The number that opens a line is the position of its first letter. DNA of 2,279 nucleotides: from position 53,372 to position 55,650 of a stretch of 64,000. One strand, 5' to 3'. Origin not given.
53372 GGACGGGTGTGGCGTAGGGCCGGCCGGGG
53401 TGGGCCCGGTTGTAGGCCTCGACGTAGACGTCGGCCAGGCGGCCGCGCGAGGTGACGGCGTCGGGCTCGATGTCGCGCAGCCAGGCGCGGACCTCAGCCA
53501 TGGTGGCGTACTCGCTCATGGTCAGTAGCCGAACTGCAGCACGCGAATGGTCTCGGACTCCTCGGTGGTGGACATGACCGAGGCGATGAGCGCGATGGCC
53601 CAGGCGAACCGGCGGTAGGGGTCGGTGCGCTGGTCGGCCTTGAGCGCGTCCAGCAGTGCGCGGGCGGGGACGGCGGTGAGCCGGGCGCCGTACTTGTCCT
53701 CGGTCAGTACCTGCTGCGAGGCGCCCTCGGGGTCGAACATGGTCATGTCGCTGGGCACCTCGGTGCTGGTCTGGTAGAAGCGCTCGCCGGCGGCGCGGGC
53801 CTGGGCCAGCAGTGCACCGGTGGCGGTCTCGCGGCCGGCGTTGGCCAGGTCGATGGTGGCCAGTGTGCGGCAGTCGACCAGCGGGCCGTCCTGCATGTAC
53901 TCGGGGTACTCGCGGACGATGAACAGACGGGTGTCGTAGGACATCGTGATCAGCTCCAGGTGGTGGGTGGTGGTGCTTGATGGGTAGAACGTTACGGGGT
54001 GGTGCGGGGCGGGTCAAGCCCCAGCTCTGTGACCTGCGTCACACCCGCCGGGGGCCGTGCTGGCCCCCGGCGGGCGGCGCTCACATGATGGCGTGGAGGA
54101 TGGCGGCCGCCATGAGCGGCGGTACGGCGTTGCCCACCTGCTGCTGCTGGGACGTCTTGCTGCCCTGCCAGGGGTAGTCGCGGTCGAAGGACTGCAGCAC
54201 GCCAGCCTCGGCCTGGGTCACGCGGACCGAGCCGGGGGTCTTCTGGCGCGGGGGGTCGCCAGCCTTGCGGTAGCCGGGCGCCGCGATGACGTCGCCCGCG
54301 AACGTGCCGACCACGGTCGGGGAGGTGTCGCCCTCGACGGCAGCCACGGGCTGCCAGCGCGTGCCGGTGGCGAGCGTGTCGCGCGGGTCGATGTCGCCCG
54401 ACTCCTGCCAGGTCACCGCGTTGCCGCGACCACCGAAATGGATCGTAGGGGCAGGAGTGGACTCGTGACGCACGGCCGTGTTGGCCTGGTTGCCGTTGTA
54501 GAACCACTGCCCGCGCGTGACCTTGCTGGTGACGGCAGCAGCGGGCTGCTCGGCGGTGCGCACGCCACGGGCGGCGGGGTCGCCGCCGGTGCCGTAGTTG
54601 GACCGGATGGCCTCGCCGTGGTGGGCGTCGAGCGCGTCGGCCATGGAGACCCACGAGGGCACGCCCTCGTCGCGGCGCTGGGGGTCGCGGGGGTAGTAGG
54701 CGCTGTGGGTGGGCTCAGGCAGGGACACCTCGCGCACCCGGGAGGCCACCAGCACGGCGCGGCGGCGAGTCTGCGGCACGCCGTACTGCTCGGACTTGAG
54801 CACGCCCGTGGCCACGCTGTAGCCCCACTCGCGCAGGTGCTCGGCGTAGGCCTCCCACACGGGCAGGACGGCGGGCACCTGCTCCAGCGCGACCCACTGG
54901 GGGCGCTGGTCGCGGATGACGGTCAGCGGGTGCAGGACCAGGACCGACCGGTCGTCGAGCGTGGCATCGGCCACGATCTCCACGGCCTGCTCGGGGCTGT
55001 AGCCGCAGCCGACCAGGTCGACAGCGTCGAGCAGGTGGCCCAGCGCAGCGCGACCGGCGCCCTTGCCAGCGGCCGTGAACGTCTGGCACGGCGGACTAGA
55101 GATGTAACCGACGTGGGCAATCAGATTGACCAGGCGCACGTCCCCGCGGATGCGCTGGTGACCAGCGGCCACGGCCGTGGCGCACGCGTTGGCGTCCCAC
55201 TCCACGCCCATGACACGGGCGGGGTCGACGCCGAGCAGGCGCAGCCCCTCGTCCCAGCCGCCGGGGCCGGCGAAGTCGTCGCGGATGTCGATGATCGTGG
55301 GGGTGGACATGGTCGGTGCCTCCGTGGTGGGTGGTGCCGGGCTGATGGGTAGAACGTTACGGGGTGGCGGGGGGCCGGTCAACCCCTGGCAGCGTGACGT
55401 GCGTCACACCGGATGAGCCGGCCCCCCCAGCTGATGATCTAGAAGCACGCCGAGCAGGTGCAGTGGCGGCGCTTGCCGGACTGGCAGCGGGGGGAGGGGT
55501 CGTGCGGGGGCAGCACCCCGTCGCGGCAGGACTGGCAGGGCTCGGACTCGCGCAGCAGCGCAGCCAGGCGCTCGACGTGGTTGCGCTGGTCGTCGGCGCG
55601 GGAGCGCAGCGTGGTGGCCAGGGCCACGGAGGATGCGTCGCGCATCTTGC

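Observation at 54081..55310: Orphan C5 cytosine methyltransferase under the repeated promoter (anti-restriction candidate)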

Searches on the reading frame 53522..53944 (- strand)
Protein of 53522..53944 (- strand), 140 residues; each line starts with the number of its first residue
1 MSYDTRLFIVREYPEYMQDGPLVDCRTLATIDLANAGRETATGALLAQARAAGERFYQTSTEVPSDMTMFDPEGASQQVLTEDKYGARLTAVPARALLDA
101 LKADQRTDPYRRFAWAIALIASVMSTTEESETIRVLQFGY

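Call 13: search_protein_families(library=pfam, proteins=[window:53522-53944:-], max_evalue=0.01)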
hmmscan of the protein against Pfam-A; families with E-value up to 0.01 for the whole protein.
window:53522-53944:- (140 aa): 0 families

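Call 18: search_protein_families(library=phrogs, proteins=[window:53522-53944:-], max_evalue=0.001)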
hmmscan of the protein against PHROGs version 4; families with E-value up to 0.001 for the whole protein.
window:53522-53944:- (140 aa): 0 families

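Call 29: search_protein_families(library=padloc, proteins=[window:53522-53944:-], max_evalue=0.01)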
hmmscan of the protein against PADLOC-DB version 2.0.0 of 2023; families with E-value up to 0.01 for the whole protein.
window:53522-53944:- (140 aa): 0 families

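Call 30: search_protein_families(library=ncbifam, proteins=[window:53522-53944:-], max_evalue=0.01)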
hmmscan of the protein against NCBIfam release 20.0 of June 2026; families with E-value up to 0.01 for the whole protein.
window:53522-53944:- (140 aa): 0 families

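Call 32: find_homologous_proteins(query=window:53522-53944:-)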
Query window:53522-53944:- (140 aa): 1 proteins with E <= 0.001 among 178 candidates.
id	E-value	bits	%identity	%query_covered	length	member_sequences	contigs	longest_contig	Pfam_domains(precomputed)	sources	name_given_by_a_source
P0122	1.5e-84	298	100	100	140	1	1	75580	-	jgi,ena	-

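Call 78: predict_structure(protein=window:53522-53944:-)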
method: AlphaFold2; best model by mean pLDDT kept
length: 140 residues; sequences in the alignment: 1
mean_pLDDT: 47.8   pTM: 0.46
mean pLDDT of the five models: 47.8, 40.3, 37.2, 37.0, 34.4
residues with pLDDT >= 90: 0; 70-90: 4; 50-70: 42; < 50: 94
segments of 3 or more residues with pLDDT < 50: 1-36, 61-65, 84-98, 100-103, 105-107, 109-115, 118-140
pLDDT, mean of each block of 10 residues (from residue 1): 41 41 43 49 60 62 56 65 43 44 48 50 38 28
secondary structure, 60 per line:
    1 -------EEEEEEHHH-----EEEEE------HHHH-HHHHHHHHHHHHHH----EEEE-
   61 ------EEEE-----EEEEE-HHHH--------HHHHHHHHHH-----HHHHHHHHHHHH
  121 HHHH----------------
elements in order: E8-13 E22-26 H33-36 H38-51 E56-59 E67-70 E76-80 H82-85 H94-103 H109-124

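Call 79: search_protein_representatives(protein=window:53522-53944:-)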
Query: 140 residues. Proteins with E-value up to 0.001 (for the whole library): 79; up to 1e-10: 5; up to 1e-30: 1. The best 79 are listed.
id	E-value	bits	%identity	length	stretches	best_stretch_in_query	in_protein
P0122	4.7e-85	298.3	100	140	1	1-140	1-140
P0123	3.3e-14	69.4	40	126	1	1-140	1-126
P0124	2.9e-13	66.3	40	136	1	1-140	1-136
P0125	4.6e-11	59.2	39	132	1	1-140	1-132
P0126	8.7e-11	58.3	41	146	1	26-140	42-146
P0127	2.8e-10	56.7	39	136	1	13-140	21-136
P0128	2.8e-09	53.4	39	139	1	1-122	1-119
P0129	1.2e-08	51.4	40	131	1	25-140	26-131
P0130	2.3e-08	50.5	42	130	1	1-140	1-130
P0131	6.9e-08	48.9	38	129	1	1-140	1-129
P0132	8.5e-08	48.7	36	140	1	1-139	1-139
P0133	2.7e-07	47.0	36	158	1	27-133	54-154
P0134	4.0e-07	46.5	40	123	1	72-135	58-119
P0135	6.2e-07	45.9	38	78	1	79-138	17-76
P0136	7.3e-07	45.6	35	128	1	1-139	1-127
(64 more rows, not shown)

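Call 81: search_protein_families(library=pfam, alignment_id=A5, max_evalue=0.01)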
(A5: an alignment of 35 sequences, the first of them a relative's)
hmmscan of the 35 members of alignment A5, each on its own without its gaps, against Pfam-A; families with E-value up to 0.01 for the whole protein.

A. member 1, P0122 (140 aa): 0 families

B. families by the number of members that match (of 35 scanned): 1 family
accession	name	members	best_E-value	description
PF24719.1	Imm33-like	1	0.0041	Imm33-like domain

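Call 82: search_solved_structures(query=A5, max_evalue=1)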
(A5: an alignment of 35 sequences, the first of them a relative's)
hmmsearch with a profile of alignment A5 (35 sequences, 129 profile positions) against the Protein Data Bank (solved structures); distinct sequences matched with E-value up to 1: 2.
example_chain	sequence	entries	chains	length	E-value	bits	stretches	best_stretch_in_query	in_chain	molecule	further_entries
1m45_A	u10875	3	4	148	0.29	15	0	54-86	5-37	Myosin light chain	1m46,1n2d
1m1c_A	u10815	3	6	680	0.66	13.8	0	57-115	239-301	Major coat protein | Major capsid protein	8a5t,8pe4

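Call 83: find_encoding_contigs(protein=P0123, flank=4000, max_places=3)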
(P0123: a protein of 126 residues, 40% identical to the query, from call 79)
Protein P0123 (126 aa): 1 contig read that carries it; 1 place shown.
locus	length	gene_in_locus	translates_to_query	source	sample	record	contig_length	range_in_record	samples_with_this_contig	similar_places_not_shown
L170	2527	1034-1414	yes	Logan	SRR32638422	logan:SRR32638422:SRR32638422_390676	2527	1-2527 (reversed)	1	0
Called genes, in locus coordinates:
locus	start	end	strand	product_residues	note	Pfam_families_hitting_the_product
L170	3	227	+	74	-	?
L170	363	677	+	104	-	-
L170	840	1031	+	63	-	-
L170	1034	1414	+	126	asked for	-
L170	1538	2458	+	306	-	PF19474:DUF6011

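Call 84: find_encoding_contigs(protein=P0124, flank=4000, max_places=2)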
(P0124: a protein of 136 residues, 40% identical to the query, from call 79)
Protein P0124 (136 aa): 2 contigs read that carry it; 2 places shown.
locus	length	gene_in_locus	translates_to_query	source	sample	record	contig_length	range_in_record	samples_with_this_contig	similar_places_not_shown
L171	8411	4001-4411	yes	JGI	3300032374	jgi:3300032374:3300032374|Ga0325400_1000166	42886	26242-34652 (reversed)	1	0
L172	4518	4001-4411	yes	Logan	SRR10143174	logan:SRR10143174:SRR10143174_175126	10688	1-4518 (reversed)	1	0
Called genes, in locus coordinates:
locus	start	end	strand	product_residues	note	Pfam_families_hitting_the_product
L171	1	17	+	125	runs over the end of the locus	-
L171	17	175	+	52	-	-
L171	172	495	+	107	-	-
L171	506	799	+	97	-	-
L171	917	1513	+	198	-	-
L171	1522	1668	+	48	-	-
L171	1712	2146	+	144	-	-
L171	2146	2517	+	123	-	-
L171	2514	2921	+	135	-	-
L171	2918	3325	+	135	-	-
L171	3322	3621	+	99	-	-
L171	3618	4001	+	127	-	-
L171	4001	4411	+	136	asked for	-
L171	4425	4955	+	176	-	-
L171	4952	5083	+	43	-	-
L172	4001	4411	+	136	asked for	-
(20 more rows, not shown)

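Call 85: find_encoding_contigs(protein=P0125, flank=4000, max_places=2)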
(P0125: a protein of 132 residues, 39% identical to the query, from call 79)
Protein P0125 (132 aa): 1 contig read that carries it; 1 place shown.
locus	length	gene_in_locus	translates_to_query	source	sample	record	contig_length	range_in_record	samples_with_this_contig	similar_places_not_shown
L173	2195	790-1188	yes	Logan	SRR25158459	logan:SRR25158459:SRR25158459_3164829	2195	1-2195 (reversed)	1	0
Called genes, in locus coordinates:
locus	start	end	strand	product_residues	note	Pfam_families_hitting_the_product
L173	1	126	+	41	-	?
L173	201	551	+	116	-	-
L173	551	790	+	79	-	-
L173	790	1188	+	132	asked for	-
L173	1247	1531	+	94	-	-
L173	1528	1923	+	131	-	-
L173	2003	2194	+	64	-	?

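Call 86: find_encoding_contigs(protein=P0131, flank=4000, max_places=2)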
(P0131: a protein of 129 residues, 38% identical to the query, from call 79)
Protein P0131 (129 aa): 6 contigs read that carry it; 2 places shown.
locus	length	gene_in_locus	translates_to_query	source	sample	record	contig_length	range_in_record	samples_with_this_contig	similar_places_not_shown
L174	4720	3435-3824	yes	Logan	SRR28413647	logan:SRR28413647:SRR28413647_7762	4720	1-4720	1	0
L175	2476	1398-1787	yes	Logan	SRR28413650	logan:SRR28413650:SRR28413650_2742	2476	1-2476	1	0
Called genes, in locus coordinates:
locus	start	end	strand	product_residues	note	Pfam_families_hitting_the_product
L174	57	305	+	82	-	-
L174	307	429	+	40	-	-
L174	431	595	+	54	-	-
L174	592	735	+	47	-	-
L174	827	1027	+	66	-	-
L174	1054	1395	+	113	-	PF26820:Phage_T4_Y00F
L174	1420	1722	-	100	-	-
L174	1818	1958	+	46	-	-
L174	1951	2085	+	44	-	-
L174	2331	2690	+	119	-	PF01541:GIY-YIG (weak)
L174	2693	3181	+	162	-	-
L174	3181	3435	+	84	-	-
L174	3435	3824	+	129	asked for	-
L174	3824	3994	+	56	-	-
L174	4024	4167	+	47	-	-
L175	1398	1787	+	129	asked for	-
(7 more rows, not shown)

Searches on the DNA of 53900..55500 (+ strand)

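Call 5: search_dna_similar(collection=phages, query=window:53900-55500:+, mode=near)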
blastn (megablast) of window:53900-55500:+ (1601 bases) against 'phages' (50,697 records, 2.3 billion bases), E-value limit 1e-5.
No match.
